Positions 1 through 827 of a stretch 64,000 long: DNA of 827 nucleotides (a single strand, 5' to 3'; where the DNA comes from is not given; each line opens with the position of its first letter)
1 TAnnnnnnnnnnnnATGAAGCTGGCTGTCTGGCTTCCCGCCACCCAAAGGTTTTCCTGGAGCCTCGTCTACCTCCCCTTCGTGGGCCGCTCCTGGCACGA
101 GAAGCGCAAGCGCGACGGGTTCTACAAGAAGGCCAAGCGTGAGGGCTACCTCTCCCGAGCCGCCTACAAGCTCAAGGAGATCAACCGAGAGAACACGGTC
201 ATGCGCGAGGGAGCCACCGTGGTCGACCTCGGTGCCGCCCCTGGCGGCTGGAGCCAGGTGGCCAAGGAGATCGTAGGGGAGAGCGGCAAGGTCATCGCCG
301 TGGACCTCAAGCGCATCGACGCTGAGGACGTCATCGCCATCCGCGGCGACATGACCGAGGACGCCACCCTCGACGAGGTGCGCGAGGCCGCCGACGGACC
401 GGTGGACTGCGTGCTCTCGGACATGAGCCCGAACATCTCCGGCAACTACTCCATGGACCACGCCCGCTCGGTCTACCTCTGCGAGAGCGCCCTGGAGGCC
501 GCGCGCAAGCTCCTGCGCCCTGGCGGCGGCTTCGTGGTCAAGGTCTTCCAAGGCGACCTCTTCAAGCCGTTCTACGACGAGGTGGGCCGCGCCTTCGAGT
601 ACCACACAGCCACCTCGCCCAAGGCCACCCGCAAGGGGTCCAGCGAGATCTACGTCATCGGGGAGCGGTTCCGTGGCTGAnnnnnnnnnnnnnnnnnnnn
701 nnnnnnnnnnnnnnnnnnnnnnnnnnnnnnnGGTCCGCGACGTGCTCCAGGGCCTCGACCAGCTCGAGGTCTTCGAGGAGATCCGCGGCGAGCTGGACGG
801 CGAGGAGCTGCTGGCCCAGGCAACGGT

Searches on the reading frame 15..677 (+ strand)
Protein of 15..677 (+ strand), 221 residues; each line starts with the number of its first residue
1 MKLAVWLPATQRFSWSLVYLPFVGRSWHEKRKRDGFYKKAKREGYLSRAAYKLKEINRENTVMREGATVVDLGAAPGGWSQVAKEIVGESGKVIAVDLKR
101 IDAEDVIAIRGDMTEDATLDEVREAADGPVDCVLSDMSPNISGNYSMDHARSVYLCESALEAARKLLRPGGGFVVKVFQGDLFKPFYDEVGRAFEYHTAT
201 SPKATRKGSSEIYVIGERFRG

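Call 89: search_protein_families(library=pfam, alignment_id=A3, max_evalue=0.00001)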
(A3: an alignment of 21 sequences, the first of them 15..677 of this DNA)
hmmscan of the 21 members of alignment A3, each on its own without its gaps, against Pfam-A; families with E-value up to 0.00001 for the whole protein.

A. member 1, window:15-677:+ (221 aa): 2 families
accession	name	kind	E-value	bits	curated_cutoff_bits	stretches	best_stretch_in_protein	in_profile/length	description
PF01728.25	FtsJ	-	1.1e-53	182.2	24.1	1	45-219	1-181/181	FtsJ-like methyltransferase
PF13847.12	Methyltransf_31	-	9.4e-06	25.8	27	0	65-183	3-119/145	Methyltransferase domain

B. families by the number of members that match (of 21 scanned): 12 families
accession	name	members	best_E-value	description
PF02005.22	TRM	1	2e-59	N2,N2-dimethylguanosine tRNA methyltransferase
PF01728.25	FtsJ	1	1.1e-53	FtsJ-like methyltransferase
PF00210.30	Ferritin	1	7.2e-42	Ferritin-like domain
PF00892.27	EamA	1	6.4e-37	EamA-like transporter family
PF01963.22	TraB_PrgY_gumN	1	1.2e-28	TraB/PrgY/gumN family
PF00215.30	OMPdecase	1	1.3e-27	Orotidine 5'-phosphate decarboxylase / HUMPS family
PF21485.3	IF5A-like_N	1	2.6e-18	Translation initiation factor 5A-like, N-terminal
PF01287.26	eIF-5a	1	1.9e-09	Eukaryotic elongation factor 5A hypusine, DNA-binding OB fold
PF02915.23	Rubrerythrin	1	1.4e-07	Rubrerythrin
PF04945.19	YHS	1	2.7e-07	YHS domain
PF18884.5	TSP3_bac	1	5.9e-06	Bacterial TSP3 repeat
PF13847.12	Methyltransf_31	1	9.4e-06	Methyltransferase domain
